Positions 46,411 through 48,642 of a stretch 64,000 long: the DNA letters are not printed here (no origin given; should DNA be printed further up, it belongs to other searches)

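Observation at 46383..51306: Two divergent tRNA-Arg(TCT) genes in inverted orientation bracketing a HEPN-motif protein, a serine recombinase and an IS256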

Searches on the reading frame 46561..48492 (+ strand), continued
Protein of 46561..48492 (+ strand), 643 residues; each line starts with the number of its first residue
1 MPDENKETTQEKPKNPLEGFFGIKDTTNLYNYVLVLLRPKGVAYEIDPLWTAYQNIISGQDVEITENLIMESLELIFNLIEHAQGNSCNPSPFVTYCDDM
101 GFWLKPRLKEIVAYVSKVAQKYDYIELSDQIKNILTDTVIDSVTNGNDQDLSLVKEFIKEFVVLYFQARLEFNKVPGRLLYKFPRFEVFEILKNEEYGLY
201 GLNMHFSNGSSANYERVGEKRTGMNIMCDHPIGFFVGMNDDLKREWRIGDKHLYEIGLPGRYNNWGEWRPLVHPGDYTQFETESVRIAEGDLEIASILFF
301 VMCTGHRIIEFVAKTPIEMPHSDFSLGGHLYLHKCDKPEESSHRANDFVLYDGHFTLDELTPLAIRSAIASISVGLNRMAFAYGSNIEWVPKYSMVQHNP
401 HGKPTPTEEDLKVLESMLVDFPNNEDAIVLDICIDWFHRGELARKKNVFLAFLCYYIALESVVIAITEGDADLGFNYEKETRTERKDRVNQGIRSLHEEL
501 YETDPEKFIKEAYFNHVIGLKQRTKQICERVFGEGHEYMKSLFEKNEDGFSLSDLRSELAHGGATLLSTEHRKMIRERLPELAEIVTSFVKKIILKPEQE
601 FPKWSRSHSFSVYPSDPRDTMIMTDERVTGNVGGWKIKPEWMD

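Call 36: search_solved_structures(query=A2, max_evalue=10, show_alignments=2)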
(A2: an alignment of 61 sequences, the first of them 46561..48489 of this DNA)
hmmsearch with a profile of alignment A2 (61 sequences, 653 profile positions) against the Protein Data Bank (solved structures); distinct sequences matched with E-value up to 10: 1.
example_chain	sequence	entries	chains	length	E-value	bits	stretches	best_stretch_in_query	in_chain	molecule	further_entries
1o8r_A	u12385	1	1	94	2.4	9.7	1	276-317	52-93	GUANYLIN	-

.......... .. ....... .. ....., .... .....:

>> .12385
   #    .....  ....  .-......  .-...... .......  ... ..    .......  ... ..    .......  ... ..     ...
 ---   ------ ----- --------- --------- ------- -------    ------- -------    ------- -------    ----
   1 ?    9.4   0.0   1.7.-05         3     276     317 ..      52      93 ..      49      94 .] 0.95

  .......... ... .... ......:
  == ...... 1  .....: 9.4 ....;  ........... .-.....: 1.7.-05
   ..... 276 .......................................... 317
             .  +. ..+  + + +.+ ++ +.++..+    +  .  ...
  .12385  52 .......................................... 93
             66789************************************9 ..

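Call 52: find_encoding_contigs(protein=P0011, flank=8000, max_places=1)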
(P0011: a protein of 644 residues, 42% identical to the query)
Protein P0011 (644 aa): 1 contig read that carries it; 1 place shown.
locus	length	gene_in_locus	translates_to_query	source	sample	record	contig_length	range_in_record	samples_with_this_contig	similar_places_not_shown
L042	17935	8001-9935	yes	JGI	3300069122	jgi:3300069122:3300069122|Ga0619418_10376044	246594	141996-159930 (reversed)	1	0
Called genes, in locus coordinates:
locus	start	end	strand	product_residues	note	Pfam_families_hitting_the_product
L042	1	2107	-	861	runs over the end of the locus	PF07517:SecA_DEAD, PF01043:SecA_PP_bind, PF21090:P-loop_SecA, PF07516:SecA_SW, PF02810:SEC-C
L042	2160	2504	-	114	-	PF02482:Ribosomal_S30AE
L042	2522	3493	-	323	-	PF01565:FAD_binding_4, PF02873:MurB_C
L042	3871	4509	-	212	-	PF04138:GtrA_DPMS_TM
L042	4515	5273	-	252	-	PF04402:SIMPL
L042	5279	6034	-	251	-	PF00121:TIM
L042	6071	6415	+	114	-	-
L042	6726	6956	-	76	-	-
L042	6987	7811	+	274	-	-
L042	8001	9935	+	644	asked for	-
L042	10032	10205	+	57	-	-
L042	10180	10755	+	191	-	-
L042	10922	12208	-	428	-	PF08245:Mur_ligase_M, PF02875:Mur_ligase_C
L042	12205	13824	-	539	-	PF03717:PBP_dimer, PF00905:Transpeptidase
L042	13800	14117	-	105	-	-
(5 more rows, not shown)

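Call 53: find_encoding_contigs(protein=P0021, flank=8000, max_places=1)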
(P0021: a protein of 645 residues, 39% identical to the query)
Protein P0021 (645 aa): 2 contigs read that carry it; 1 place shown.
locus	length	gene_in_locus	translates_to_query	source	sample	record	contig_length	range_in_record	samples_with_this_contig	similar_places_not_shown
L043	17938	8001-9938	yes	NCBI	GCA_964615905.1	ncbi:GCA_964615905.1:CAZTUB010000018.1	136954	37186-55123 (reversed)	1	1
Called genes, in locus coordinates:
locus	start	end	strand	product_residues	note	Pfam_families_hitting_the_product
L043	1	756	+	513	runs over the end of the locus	-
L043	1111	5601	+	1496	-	PF13191:AAA_16 (weak), PF13401:AAA_22 (weak), PF24883:NPHP3_N (weak)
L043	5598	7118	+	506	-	-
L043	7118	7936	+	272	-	PF20457:DUF6710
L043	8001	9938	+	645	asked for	-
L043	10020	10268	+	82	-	-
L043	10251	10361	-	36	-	-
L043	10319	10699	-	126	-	PF01850:PIN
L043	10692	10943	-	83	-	PF04014:MazE_antitoxin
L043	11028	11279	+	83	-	-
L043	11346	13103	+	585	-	PF13289:SIR2_2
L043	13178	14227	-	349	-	-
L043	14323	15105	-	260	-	-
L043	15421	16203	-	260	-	-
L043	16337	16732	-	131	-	PF00072:Response_reg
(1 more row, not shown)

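Call 60: search_protein_representatives(alignment_id=A2)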
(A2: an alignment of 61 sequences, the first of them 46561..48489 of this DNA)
Query: 61 sequences, 653 profile positions. Proteins with E-value up to 0.001 (for the whole library): 692; up to 1e-10: 441; up to 1e-30: 244. The best 150 are listed.
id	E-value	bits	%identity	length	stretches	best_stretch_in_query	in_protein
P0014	1.6e-288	975.2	-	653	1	5-653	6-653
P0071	3.1e-248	842.0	-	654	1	4-653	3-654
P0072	3.2e-247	838.7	-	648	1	9-652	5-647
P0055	6.8e-247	837.6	-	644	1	1-653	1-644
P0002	2.6e-241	819.2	-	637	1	3-653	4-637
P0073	1.0e-239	814.0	-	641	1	10-653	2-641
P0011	4.5e-239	811.8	-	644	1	10-652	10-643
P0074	5.3e-238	808.2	-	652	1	10-653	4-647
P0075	1.2e-237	807.1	-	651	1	7-653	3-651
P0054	9.1e-237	804.2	-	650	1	9-652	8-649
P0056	7.0e-230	781.4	-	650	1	5-653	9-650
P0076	2.3e-226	769.8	-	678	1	3-653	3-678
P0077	2.3e-225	766.5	-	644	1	10-652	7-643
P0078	3.7e-224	762.5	-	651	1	4-652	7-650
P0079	1.3e-223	760.8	-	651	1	11-653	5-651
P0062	3.0e-209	713.3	-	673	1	6-653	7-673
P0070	1.3e-196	671.5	-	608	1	8-653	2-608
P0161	1.3e-82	294.9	-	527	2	8-386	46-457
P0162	2.5e-82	293.9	-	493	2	8-419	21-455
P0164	7.0e-81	289.1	-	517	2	8-416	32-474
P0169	2.3e-74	267.5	-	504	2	6-406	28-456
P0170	2.6e-74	267.4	-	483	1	6-392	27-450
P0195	7.2e-50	186.6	-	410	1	269-603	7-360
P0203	1.1e-46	176.2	-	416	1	272-604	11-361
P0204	1.3e-46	175.9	-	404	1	273-605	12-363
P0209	6.9e-43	163.6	-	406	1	271-606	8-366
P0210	7.7e-43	163.4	-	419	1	275-606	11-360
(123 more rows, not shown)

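Call 61: search_protein_families(library=pfam, proteins=[P0195, P0203, P0204, P0209, P0210, P0161, P0162, P0164, P0169, P0170], max_evalue=0.1)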
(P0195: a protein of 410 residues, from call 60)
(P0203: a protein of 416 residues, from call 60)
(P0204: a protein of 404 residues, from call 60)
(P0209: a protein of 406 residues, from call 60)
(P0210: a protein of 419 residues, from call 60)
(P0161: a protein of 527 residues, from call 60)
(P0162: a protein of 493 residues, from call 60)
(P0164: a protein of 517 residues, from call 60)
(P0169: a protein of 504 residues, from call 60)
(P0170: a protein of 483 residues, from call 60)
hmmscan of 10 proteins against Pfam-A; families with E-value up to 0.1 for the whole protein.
P0195 (410 aa): 1 family
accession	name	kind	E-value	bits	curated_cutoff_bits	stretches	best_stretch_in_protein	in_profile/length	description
PF08713.17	DNA_alkylation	-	0.0065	16.6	21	1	172-216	150-193/213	DNA alkylation repair enzyme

P0203 (416 aa): 1 family
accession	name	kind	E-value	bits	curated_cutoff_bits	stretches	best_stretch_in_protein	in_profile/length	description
PF18739.6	HEPN_Apea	-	0.025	15.4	24.4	1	248-339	18-109/136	Apea-like HEPN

P0204 (404 aa): 2 families
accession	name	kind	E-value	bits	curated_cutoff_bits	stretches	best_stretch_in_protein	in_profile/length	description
PF17419.7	MauJ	-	0.00077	20.8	28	0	201-337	3-91/116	Methylamine utilization protein MauJ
PF18735.6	HEPN_RiboL-PSP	-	0.024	15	28.4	1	224-337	47-163/191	RiboL-PSP-HEPN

P0209 (406 aa): 1 family
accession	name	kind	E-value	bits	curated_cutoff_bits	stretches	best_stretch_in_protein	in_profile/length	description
PF18735.6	HEPN_RiboL-PSP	-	0.036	14.4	28.4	1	238-359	76-186/191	RiboL-PSP-HEPN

P0210 (419 aa): 0 families

P0161 (527 aa): 0 families

P0162 (493 aa): 0 families

P0164 (517 aa): 0 families

P0169 (504 aa): 0 families

P0170 (483 aa): 1 family
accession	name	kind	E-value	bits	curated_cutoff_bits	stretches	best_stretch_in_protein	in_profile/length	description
PF17416.8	Glycoprot_B_PH1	-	0.089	12.9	27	0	87-136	102-151/210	Herpesvirus Glycoprotein B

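Call 64: search_protein_families(library=phrogs, proteins=[window:46561-48492:+], max_evalue=0.01)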
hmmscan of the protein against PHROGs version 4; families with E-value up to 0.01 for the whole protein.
window:46561-48492:+ (643 aa): 0 families

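Call 72: search_dna_similar(query=window:46561-48492:+, collection=phages, mode=protein, max_evalue=0.001, max_rows=10)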
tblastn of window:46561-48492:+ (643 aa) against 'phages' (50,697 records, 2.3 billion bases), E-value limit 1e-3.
No match.

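Call 78: fold_search(model_id=the predicted structure, library=viral)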
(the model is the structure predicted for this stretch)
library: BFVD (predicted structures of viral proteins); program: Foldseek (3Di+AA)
matches with E <= 10: 241; with E <= 0.001: 0
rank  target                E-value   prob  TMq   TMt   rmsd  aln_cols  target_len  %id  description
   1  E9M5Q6                1.8e-01  0.23  0.08  0.15  14.8       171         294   11  LANA-like protein [Cricetid gammaherpesvirus 2]
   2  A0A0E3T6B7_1          2.0e-01  0.04  0.07  0.05  32.8       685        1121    7  Tape measure protein [Bacillus phage Stills]
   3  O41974                2.6e-01  0.15  0.08  0.14  18.5       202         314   14  73 protein [Murid herpesvirus 4]
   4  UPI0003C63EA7         2.7e-01  0.18  0.08  0.26  14.6       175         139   14  (no name look-up for this kind of identifier)
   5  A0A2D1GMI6            4.3e-01  0.10  0.07  0.17  19.2       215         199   10  (no name in the UniProt tables at hand)
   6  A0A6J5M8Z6            4.3e-01  0.04  0.08  0.09  35.6       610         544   10  Uncharacterized protein [uncultured Caudovirales phage]
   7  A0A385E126            6.8e-01  0.08  0.08  0.15  15.0       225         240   11  (no name in the UniProt tables at hand)
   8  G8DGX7                6.8e-01  0.04  0.07  0.10  35.2       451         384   13  (no name in the UniProt tables at hand)
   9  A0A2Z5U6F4            7.2e-01  0.16  0.09  0.13  14.0       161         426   12  LANA-1 [Rhinolophus gammaherpesvirus 1]
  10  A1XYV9                7.2e-01  0.15  0.09  0.06  17.4       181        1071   13  Latency-associated nuclear antigen [Retroperitoneal fibromatosis-associated herpesvirus]
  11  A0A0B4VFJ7            7.9e-01  0.09  0.11  0.16  23.0       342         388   12  Uncharacterized protein [Tipula oleracea nudivirus]
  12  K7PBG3                7.9e-01  0.08  0.07  0.11  19.5       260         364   12  ORF100 [Cyprinid herpesvirus 2]
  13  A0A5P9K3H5            8.2e-01  0.06  0.09  0.09  32.8       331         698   12  (no name in the UniProt tables at hand)
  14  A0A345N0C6            9.0e-01  0.07  0.07  0.15  19.5       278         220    9  (no name in the UniProt tables at hand)
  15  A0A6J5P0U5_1          9.9e-01  0.04  0.10  0.06  28.6       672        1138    9  Uncharacterized protein [uncultured Caudovirales phage]
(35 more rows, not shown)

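Call 81: find_related_loci(query=A2, collection=viral_contigs, flank=8000)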
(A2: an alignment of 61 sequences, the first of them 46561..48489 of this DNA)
Query A2 (643 aa) in viral_contigs; peptide patterns used: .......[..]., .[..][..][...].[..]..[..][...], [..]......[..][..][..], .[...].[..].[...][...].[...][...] (x = any residue, [..] = any of these).
356 stretches matched a pattern, but none encodes a relative of the query by tblastn (E <= 1e-3).

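Call 82: find_encoding_contigs(protein=P0023, flank=7000, max_places=1)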
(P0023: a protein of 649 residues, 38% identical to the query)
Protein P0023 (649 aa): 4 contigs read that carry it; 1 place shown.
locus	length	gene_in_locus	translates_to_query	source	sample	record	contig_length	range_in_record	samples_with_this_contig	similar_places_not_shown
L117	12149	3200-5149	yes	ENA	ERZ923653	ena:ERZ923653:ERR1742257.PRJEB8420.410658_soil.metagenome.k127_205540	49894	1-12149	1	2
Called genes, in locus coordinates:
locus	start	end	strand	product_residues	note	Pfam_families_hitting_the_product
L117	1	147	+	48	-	?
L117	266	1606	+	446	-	PF13570:Beta-prop_ACSF4 (faint), PF01011:PQQ (faint), PF13360:PQQ_2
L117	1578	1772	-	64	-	-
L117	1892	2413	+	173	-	PF22741:PTP-NADK, PF22785:Tc-R-P (weak)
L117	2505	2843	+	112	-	-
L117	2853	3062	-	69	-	PF04255:DUF433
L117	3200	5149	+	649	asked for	-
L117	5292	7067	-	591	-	PF20154:LNT_N, PF00795:CN_hydrolase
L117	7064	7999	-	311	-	PF16881:LIAS_N, PF04055:Radical_SAM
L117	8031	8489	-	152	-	PF05036:SPOR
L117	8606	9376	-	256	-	PF01145:Band_7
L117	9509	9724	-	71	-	-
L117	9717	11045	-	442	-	PF25145:NfeD1b_N, PF24961:NfeD_membrane, PF01957:NfeD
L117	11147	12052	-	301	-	PF04951:Peptidase_M55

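Call 83: find_encoding_contigs(protein=P0050, flank=7000, max_places=1)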
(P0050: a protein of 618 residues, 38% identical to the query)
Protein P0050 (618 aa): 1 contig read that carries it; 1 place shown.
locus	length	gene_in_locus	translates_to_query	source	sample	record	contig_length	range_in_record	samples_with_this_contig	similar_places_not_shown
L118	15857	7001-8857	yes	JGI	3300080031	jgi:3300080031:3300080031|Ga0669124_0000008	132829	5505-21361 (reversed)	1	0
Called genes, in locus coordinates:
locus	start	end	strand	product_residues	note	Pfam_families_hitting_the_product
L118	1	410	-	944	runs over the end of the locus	-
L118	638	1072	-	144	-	PF01609:DDE_Tnp_1, PF13586:DDE_Tnp_1_2 (weak)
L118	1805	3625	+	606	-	PF01839:FG-GAP (faint), PF13517:FG-GAP_3 (weak)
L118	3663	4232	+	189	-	-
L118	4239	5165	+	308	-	PF13676:TIR_2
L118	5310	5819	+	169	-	-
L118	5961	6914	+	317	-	PF04471:Mrr_cat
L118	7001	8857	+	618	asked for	-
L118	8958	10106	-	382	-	PF00535:Glycos_transf_2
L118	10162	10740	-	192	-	-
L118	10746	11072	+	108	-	-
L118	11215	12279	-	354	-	-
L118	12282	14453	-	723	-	PF04055:Radical_SAM, PF13353:Fer4_12 (weak)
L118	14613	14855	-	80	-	-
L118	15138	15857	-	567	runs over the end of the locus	-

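Call 84: find_encoding_contigs(protein=P0070, flank=7000, max_places=1)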
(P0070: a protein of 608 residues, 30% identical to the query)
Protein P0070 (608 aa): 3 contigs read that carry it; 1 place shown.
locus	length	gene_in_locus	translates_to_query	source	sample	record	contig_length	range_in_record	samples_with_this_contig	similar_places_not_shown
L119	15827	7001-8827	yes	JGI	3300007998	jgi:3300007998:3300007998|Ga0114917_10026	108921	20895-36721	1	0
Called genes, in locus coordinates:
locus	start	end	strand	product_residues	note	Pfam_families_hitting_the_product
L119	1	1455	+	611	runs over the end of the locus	PF01807:Zn_ribbon_DnaG, PF08275:DNAG_N, PF01751:Toprim, PF13155:Toprim_2, PF13662:Toprim_4, PF10410:DnaB_bind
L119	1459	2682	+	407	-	PF03979:Sigma70_r1_1, PF00140:Sigma70_r1_2, PF04542:Sigma70_r2, PF04539:Sigma70_r3, PF04545:Sigma70_r4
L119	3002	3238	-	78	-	-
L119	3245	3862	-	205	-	-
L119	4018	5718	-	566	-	PF00239:Resolvase, PF07508:Recombinase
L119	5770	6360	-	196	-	-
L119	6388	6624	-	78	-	PF18903:DUF5659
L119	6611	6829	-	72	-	-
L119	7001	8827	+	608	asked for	-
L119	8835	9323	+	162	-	-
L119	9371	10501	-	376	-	PF00089:Trypsin, PF13365:Trypsin_2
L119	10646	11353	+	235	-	-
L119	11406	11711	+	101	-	-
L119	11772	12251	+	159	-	-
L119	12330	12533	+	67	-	PF04070:DUF378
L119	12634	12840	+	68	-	PF01381:HTH_3, PF12844:HTH_19, PF13560:HTH_31 (faint)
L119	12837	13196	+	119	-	-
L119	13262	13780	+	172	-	PF00085:Thioredoxin, PF13098:Thioredoxin_2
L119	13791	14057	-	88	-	-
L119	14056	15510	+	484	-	PF02683:DsbD_TM, PF00578:AhpC-TSA, PF08534:Redoxin, PF13905:Thioredoxin_8, PF17991:Thioredoxin_10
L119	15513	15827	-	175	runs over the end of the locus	-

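Call 94: search_protein_families(library=padloc, alignment_id=A2, max_evalue=10)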
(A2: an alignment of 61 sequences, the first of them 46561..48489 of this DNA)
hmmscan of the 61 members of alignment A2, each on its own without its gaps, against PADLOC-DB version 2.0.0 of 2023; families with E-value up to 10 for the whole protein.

A. member 1, window:46561-48489:+ (643 aa): 0 families

B. families by the number of members that match (of 61 scanned): 8 families
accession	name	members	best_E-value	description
PDLC01509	Csx1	3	0.0032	CAS-III; associated_signaling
PDLC02333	AbiTi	2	0.013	AbiTi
PDLC01974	CARF_m10--CARF_HEPN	1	0.0078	-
PDLC01802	CARF1--CARF_HEPN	1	0.01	-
PDLC03836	DzbB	1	0.029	-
PDLC00685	Effector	1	0.038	2TM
PDLC01825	CARF2--CARF_HEPN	1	0.065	-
PDLC01050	CRISPR-Lon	1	0.1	Lon protease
